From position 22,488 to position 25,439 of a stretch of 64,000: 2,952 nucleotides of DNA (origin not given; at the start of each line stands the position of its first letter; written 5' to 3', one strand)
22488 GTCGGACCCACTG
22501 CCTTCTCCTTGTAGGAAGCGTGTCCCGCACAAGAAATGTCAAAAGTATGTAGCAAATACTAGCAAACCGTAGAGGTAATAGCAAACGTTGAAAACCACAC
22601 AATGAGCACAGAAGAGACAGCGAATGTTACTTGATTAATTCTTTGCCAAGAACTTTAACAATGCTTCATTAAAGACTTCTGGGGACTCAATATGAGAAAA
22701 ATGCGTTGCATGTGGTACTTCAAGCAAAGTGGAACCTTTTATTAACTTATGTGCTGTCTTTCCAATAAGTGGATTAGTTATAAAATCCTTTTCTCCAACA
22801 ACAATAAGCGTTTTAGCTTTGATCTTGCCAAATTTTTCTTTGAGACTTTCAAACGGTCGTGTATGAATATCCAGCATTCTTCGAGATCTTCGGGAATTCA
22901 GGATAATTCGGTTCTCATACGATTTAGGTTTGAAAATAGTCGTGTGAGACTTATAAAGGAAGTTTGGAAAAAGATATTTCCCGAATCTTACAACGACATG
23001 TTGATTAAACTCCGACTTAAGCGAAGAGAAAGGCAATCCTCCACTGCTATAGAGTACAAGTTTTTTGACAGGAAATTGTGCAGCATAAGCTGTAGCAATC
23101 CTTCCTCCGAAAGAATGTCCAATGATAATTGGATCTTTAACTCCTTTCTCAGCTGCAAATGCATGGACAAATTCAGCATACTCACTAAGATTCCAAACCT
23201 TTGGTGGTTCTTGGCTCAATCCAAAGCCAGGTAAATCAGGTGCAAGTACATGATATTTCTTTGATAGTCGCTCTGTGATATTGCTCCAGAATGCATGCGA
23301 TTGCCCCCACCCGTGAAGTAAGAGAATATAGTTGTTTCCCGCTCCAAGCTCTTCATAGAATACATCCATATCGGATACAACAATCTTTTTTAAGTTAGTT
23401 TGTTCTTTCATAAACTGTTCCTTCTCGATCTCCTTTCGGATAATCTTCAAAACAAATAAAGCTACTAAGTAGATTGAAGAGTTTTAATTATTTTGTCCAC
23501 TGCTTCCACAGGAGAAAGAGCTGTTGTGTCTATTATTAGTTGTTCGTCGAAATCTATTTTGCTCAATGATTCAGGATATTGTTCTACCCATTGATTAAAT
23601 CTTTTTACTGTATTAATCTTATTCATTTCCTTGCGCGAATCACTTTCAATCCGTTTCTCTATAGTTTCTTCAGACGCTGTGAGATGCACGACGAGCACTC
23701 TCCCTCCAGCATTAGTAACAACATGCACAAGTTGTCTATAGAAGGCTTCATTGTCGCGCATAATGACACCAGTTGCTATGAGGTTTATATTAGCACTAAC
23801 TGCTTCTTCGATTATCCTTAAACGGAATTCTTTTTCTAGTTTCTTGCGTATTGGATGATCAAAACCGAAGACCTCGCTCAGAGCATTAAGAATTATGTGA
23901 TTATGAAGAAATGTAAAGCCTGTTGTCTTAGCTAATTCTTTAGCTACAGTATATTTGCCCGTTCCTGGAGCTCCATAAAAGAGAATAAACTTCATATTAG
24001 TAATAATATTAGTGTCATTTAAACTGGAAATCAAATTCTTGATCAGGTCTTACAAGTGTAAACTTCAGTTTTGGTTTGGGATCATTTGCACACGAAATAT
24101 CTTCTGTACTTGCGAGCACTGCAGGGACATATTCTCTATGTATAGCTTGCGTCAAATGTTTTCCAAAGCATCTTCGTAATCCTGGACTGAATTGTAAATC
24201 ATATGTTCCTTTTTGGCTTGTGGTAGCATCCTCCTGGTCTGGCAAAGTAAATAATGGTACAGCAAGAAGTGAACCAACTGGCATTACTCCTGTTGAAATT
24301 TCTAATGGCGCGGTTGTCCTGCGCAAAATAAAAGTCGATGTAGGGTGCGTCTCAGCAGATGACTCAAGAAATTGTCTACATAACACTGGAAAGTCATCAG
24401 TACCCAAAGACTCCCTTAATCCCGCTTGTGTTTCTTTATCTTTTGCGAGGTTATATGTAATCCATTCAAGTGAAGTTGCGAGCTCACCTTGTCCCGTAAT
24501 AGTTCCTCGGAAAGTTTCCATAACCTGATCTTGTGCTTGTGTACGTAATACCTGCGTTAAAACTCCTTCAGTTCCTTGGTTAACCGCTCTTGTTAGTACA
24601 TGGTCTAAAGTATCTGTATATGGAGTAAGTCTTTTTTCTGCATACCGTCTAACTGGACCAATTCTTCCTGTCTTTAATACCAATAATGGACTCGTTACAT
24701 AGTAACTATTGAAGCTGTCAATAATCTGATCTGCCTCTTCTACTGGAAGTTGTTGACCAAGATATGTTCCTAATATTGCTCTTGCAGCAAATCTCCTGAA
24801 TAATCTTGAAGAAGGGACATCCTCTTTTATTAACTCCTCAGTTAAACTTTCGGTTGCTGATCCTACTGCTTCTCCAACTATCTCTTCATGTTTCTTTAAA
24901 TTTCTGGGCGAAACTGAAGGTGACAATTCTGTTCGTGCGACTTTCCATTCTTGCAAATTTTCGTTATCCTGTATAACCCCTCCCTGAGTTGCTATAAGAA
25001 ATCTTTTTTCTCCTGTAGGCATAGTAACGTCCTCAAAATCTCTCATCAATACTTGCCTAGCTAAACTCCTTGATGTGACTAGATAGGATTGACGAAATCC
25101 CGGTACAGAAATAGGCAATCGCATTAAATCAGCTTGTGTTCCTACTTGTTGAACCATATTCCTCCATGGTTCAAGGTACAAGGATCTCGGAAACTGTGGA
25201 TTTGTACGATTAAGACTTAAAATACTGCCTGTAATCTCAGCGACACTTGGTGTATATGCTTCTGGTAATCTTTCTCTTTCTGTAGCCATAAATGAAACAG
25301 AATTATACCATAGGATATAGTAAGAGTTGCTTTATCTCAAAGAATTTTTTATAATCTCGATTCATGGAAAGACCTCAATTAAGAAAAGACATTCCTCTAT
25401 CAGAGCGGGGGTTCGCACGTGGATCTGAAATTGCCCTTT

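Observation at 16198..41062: Two tandem genomic islands stacked at tRNA-Gly(CCC), marked by three direct copies of the tRNA 3' half and by an internally deleted integrase relic at the junction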

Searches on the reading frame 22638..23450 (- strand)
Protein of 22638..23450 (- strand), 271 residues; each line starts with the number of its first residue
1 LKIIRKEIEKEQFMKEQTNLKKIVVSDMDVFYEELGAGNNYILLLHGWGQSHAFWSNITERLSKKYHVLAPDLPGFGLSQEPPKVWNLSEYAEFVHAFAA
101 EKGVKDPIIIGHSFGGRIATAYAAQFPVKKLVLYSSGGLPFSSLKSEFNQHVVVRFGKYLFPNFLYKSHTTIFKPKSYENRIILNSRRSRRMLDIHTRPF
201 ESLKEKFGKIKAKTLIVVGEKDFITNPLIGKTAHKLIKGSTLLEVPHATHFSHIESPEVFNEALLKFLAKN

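Call 8: search_protein_families(library=pfam, proteins=[window:22638-23450:-], max_evalue=0.01)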
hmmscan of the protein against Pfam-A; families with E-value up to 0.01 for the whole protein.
window:22638-23450:- (271 aa): 6 families
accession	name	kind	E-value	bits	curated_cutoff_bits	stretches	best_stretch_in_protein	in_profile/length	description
PF00561.26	Abhydrolase_1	-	5.4e-28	98.7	25.8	2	42-142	3-103/245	alpha/beta hydrolase fold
PF12697.13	Abhydrolase_6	-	1.2e-25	91.8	26.3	1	42-263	1-217/217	Alpha/beta hydrolase family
PF12146.15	Hydrolase_4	-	1e-13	51.6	27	1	41-254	6-236/239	Serine aminopeptidase, S33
PF06342.18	DUF1057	-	3.3e-05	23.5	21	1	13-226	8-227/297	Alpha/beta hydrolase of unknown function (DUF1057)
PF03959.19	FSH1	-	6.1e-05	23.2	21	0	85-246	82-196/211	Serine hydrolase (FSH1)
PF20408.4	Abhydrolase_11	-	0.00015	22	27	1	42-143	5-111/193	Alpha/beta hydrolase domain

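Call 55: search_protein_families(library=ncbifam, proteins=[window:22638-23450:-], max_evalue=0.001)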
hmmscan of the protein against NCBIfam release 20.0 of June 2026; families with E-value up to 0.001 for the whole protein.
window:22638-23450:- (271 aa): 27 families (the best 25 are shown)
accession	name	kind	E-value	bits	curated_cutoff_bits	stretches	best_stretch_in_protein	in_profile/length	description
NF058580.1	lipase_V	equivalog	8.3e-26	91.1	300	1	29-253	14-223/230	EstV family lipase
NF050089.1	i_nPHAscl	equivalog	1.9e-25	89.5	300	1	29-138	8-119/288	intracellular short-chain-length polyhydroxyalkanoate depolymerase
NF011457.0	PRK14875.1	equivalog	8.1e-25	87.6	307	1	11-139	103-234/372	acetoin dehydrogenase dihydrolipoyllysine-residue acetyltransferase subunit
NF051488.1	bifunc_PcaDC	exception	3.1e-24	85.8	390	2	39-136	12-111/375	bifunctional 3-oxoadipate enol-lactonase/4-carboxymuconolactone decarboxylase PcaDC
TIGR03695.1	menH_SHCHC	equivalog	2.2e-23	83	208.55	2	40-136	3-104/252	2-succinyl-6-hydroxy-2,4-cyclohexadiene-1-carboxylate synthase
TIGR02427.1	protocat_pcaD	equivalog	3.1e-22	79.2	255.85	2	37-134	9-110/251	3-oxoadipate enol-lactonase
TIGR01738.1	bioH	equivalog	1.3e-21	77.4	206.95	1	36-136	1-98/245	pimeloyl-ACP methyl ester esterase BioH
NF002938.0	PRK03592.1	equivalog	5.3e-20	71.9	241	1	14-127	6-118/298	haloalkane dehalogenase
TIGR03056.1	bchO_mg_che_rel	equivalog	4.4e-19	68.6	172.55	1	23-130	11-120/278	alpha/beta fold hydrolase BchO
NF051487.1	bifunc_PcaCD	exception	4.5e-19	68.8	430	2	38-136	171-271/413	bifunctional 4-carboxymuconolactone decarboxylase/3-oxoadipate enol-lactonase PcaCD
NF045632.1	hydroxlase_HsaD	equivalog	6.3e-18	64.7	400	1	16-147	10-148/290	4,5:9,10-diseco-3-hydroxy-5,9,17-trioxoandrosta-1(10),2-diene-4-oate hydrolase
TIGR01250.1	pro_imino_pep_2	subfamily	1.8e-16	60.6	167.65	2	23-127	7-118/288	proline iminopeptidase-family hydrolase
NF045948.1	ProImpepThrmp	equivalog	2.4e-16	60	500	2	25-139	9-129/291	proline iminopeptidase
TIGR03611.1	RutD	equivalog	3.3e-13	49.6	238.5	1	36-128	10-103/258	pyrimidine utilization protein D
NF008340.0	PRK11126.1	equivalog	3.3e-13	49.5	261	1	39-131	14-104/255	2-succinyl-6-hydroxy-2,4-cyclohexadiene-1-carboxylate synthase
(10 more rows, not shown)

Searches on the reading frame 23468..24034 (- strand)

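Call 9: search_protein_families(library=pfam, proteins=[window:23468-24034:-], max_evalue=0.01)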
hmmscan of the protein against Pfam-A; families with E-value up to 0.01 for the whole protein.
window:23468-24034:- (189 aa): 14 families
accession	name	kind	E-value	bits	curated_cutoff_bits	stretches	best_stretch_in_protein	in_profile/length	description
PF13671.12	AAA_33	-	1.4e-08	35.6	27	1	17-135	2-121/143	AAA domain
PF08433.16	KTI12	-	4.8e-08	33.3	22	1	14-186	1-169/271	Chromatin associated protein KTI12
PF13238.12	AAA_18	-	3e-07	31.4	29.4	1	17-138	1-117/128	AAA domain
PF13207.12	AAA_17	-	4.6e-07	30.6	27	1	20-135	1-125/136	AAA domain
PF01202.28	SKI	-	1.1e-06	29.4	22.1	1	23-186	1-158/159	Shikimate kinase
PF01712.25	dNK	-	3.8e-05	24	27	1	84-172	94-182/203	Deoxynucleoside kinase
PF00004.35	AAA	-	6.8e-05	23.8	21.2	1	17-44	1-28/131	ATPase family associated with various cellular activities (AAA)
PF13189.12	Cytidylate_kin2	-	0.00047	20.8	28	1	22-106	7-86/176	Cytidylate kinase-like family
PF13521.12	AAA_28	-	0.0014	19.3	27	1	17-45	2-30/164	AAA domain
PF12775.13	AAA_7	-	0.0021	18.1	25.8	1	10-69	29-89/181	P-loop containing dynein motor region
PF03668.21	RapZ-like_N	-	0.0045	17.2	25.4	0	100-187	71-155/158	RapZ-like N-terminal domain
PF02224.24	Cytidylate_kin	-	0.0051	17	26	0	21-48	5-32/211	Cytidylate kinase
PF13481.12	AAA_25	-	0.0058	16.7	27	0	9-35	28-54/195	AAA domain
PF00406.28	ADK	-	0.009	16.6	26.8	0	20-43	2-25/151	Adenylate kinase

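Call 55: search_protein_families(library=ncbifam, proteins=[window:23468-24034:-], max_evalue=0.001)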
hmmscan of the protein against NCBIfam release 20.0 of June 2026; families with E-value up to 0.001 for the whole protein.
window:23468-24034:- (189 aa): 13 families
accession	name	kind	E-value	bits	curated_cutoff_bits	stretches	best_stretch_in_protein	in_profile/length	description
NF040667.1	hom_kin_desulfo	exception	2.8e-08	33.8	197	1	17-186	3-162/163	homoserine kinase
NF010553.0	PRK13947.1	equivalog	1e-06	29.1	204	1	14-185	1-164/173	shikimate kinase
NF002988.0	PRK03731.1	equivalog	3.4e-06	26.9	161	1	15-186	3-168/174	shikimate kinase AroL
NF003828.1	PRK05416.1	equivalog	1.6e-05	24.6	244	1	74-186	38-152/278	RNase adapter RapZ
TIGR03574.1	selen_PSTK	equivalog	3.1e-05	23.6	290.5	1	17-185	2-166/249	L-seryl-tRNA(Sec) kinase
NF001679.0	PRK00440.1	equivalog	6e-05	22.3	303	1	12-76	37-100/322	replication factor C small subunit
NF010554.0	PRK13948.1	equivalog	0.00017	21.2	217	1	14-155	10-146/192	shikimate kinase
NF009881.0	PRK13341.1-2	equivalog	0.00018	19.6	651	1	16-54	54-92/736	AAA family ATPase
TIGR02173.1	cyt_kin_arch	equivalog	0.0002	21.4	102.1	0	17-184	3-165/169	(d)CMP kinase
NF003069.1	PRK03992.1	subfamily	0.00024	20.4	500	1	12-44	163-195/379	proteasome-activating nucleotidase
TIGR01242.2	TIGR01242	subfamily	0.00034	19.7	500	1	12-44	146-178/362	proteasome-activating nucleotidase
TIGR01313.1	therm_gnt_kin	subfamily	0.00071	19.4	113.75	0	19-134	3-117/164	gluconokinase, GntK/IdnK-type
TIGR01351.1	adk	subfamily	0.00089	18.9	168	0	17-41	2-26/212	adenylate kinase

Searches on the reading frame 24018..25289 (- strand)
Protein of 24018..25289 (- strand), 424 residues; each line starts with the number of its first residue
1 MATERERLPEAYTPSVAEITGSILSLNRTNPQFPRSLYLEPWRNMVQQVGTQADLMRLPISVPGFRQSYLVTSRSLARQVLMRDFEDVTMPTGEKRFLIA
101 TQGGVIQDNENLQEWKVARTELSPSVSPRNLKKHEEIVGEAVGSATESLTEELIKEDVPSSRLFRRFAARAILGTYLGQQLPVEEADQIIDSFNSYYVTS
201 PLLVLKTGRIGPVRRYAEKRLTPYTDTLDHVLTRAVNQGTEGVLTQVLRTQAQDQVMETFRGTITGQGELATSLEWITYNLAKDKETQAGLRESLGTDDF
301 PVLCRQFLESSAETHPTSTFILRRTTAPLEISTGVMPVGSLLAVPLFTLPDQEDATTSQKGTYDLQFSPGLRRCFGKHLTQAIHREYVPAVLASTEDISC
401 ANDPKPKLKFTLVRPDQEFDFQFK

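Call 9: search_protein_families(library=pfam, proteins=[window:24018-25289:-], max_evalue=0.01)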
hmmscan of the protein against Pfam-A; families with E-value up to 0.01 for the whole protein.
window:24018-25289:- (424 aa): 1 family
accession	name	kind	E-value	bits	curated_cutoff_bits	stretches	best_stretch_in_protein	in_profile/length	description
PF00067.27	p450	-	5.8e-05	22.5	22.8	0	63-293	41-301/462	Cytochrome P450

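Call 55: search_protein_families(library=ncbifam, proteins=[window:24018-25289:-], max_evalue=0.001)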
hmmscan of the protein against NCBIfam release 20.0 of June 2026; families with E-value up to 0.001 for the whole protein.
window:24018-25289:- (424 aa): 0 families

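Call 58: search_protein_families(library=pfam, proteins=[window:24018-25289:-], max_evalue=5)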
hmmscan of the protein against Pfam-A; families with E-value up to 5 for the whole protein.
window:24018-25289:- (424 aa): 1 family
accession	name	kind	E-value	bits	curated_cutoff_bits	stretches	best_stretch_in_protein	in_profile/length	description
PF00067.27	p450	-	5.8e-05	22.5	22.8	1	63-293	41-301/462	Cytochrome P450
